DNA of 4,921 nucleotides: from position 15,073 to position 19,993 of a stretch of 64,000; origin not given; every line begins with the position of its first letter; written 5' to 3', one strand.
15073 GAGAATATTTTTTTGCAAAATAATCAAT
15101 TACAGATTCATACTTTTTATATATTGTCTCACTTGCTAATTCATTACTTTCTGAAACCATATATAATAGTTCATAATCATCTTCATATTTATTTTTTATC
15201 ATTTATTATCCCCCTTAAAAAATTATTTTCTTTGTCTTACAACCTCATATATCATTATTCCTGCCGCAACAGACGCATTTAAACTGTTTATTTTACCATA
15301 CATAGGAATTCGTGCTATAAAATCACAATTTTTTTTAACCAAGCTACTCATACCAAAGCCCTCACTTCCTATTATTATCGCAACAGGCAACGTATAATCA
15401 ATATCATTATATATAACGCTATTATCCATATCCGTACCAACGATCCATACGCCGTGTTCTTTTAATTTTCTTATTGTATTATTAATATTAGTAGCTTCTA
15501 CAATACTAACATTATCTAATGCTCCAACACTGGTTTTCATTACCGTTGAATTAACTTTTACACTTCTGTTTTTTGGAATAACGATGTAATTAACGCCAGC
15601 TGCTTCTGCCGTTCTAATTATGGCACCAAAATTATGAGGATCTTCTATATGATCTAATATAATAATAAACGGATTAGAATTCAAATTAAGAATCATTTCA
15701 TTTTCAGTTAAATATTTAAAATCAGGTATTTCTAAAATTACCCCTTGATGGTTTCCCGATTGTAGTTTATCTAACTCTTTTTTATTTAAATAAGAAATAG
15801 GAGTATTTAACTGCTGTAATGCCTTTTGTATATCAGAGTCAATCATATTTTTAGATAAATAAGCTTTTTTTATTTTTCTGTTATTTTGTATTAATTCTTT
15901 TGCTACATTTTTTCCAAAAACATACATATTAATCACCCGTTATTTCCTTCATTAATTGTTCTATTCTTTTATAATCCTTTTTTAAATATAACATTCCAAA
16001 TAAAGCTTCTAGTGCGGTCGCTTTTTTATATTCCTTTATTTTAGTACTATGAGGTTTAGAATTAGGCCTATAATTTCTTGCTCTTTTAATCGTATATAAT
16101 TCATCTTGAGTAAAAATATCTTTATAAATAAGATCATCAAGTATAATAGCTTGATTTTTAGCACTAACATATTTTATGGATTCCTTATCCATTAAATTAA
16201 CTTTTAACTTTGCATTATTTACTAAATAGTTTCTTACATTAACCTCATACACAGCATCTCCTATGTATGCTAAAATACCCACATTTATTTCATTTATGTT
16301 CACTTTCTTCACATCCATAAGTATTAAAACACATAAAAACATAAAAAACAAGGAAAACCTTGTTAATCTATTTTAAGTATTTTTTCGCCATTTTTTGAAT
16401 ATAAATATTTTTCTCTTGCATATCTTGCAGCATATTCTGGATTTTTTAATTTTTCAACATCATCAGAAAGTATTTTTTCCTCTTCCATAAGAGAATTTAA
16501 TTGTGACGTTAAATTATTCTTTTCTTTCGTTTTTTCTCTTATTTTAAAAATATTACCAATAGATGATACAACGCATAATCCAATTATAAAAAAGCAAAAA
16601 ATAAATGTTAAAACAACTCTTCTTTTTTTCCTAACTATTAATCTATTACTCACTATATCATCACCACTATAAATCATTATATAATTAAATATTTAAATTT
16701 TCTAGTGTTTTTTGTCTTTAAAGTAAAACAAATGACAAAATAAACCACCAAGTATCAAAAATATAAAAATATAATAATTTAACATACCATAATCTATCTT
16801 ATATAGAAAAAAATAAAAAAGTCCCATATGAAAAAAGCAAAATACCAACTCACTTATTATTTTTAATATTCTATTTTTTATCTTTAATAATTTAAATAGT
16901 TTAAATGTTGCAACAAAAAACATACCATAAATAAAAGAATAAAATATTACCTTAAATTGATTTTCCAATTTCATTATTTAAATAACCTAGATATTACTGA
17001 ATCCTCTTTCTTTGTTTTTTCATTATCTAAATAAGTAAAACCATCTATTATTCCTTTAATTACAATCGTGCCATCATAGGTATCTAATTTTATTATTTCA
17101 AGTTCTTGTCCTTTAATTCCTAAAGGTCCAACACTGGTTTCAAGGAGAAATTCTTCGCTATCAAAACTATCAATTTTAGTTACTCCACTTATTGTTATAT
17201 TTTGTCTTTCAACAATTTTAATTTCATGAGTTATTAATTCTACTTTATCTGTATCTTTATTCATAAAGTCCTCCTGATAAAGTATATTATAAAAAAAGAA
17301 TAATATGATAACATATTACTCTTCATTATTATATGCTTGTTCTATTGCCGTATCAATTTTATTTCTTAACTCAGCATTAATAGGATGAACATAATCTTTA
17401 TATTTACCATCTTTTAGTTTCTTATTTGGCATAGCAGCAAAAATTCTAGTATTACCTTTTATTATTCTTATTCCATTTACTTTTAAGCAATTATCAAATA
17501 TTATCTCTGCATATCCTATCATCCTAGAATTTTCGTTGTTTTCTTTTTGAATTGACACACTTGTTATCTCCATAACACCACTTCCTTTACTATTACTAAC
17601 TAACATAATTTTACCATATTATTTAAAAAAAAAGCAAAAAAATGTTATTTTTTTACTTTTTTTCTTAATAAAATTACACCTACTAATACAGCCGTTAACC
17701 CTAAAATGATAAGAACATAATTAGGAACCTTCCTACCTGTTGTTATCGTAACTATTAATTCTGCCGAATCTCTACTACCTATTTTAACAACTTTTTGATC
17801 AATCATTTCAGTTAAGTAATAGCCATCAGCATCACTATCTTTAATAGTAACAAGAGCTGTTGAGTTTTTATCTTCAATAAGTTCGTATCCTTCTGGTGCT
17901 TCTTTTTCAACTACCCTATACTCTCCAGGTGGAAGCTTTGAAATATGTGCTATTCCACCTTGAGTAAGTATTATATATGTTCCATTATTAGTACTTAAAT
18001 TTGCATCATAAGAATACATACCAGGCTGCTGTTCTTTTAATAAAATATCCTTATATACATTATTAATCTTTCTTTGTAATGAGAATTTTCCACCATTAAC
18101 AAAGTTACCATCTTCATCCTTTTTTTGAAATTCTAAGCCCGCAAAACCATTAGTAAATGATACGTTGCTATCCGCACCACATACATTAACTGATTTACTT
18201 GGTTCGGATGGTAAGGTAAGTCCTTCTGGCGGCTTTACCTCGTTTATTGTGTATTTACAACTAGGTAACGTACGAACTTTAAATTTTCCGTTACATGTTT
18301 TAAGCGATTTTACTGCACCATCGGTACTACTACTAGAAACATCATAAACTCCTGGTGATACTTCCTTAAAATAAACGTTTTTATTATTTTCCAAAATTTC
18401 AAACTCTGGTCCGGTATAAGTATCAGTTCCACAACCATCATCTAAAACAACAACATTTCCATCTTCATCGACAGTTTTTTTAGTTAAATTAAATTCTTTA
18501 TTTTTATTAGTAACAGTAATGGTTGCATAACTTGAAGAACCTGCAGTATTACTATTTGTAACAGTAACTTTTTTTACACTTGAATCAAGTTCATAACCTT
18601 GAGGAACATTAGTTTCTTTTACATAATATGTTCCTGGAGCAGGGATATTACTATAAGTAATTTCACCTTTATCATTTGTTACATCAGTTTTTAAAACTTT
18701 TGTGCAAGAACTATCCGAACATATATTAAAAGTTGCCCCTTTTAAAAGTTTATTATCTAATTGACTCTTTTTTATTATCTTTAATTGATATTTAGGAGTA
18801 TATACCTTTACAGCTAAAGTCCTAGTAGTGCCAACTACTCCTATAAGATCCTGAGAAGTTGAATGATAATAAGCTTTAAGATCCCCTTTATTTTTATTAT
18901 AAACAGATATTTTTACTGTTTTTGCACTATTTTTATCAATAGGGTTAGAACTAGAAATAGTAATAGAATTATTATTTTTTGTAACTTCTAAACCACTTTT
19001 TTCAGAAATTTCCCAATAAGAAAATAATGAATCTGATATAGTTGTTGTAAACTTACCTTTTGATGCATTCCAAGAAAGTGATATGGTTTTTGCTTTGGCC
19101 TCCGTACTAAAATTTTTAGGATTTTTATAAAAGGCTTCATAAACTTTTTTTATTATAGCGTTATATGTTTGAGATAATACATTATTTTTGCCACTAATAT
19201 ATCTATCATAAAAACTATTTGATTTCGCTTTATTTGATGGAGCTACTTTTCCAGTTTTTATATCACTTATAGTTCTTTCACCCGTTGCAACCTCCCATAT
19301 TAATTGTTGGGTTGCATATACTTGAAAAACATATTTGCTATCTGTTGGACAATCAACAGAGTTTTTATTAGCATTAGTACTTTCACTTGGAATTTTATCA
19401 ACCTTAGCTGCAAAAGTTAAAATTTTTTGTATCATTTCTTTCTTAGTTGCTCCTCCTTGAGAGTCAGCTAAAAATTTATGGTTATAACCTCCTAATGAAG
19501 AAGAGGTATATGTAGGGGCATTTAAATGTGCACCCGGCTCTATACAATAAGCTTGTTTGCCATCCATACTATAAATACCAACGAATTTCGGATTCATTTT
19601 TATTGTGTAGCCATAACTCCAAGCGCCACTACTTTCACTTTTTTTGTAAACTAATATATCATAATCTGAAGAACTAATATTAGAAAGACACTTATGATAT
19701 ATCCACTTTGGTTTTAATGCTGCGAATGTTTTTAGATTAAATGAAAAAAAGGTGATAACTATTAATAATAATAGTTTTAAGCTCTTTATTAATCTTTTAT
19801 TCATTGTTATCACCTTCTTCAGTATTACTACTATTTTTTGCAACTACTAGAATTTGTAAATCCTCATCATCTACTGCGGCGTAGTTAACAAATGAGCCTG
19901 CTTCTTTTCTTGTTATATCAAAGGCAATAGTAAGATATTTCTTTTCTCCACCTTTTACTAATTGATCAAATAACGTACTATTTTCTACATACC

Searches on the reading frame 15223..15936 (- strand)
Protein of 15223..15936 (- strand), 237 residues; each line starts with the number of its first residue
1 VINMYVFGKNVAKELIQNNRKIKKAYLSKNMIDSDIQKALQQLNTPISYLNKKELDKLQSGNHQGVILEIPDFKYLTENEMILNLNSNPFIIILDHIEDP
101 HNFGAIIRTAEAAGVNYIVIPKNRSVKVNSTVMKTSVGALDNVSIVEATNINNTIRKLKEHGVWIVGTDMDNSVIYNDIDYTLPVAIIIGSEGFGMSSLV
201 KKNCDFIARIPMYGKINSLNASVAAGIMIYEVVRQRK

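Call 9: search_protein_families(library=pfam, proteins=[window:15223-15936:-])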
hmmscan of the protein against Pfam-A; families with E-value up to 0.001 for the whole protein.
window:15223-15936:- (237 aa): 2 families
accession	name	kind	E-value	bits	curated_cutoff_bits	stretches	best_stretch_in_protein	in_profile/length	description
PF00588.24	SpoU_methylase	-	1.7e-43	148.6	29.7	1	90-230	2-142/142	SpoU rRNA Methylase family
PF08032.17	SpoU_sub_bind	-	4.4e-15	56.2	22.8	1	5-75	1-75/76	RNA 2'-O ribose methyltransferase substrate binding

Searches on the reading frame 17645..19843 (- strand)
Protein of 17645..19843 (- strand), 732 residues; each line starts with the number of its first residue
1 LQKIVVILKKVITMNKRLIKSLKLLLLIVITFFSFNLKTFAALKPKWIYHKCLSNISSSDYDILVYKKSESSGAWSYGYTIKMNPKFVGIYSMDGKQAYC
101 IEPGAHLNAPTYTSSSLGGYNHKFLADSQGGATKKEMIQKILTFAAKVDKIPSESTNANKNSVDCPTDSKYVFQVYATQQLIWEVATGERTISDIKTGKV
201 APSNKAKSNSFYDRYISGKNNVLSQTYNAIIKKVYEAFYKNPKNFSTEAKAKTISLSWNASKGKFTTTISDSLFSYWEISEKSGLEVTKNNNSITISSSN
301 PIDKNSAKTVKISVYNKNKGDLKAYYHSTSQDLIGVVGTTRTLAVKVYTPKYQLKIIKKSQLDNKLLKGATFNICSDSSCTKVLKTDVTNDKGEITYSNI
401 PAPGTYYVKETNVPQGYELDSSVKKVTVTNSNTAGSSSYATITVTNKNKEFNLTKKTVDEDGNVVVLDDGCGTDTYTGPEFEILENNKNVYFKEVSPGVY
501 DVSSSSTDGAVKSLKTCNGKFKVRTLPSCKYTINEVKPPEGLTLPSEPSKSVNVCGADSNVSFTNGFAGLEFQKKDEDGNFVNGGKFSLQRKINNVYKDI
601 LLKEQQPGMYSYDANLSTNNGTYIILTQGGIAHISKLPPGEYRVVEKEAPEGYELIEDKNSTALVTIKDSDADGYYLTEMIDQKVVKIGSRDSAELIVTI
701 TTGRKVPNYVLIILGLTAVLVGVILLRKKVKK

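Call 14: search_protein_families(library=ncbifam, proteins=[window:17645-19843:-], max_evalue=0.1)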
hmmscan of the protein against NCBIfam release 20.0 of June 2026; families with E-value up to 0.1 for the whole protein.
window:17645-19843:- (732 aa): 1 family
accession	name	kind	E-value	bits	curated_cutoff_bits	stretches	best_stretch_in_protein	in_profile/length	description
NF033902.0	iso_D2_wall_anc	subfamily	9.3e-10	37.9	95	2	566-680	378-495/540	SpaH/EbpB family LPXTG-anchored major pilin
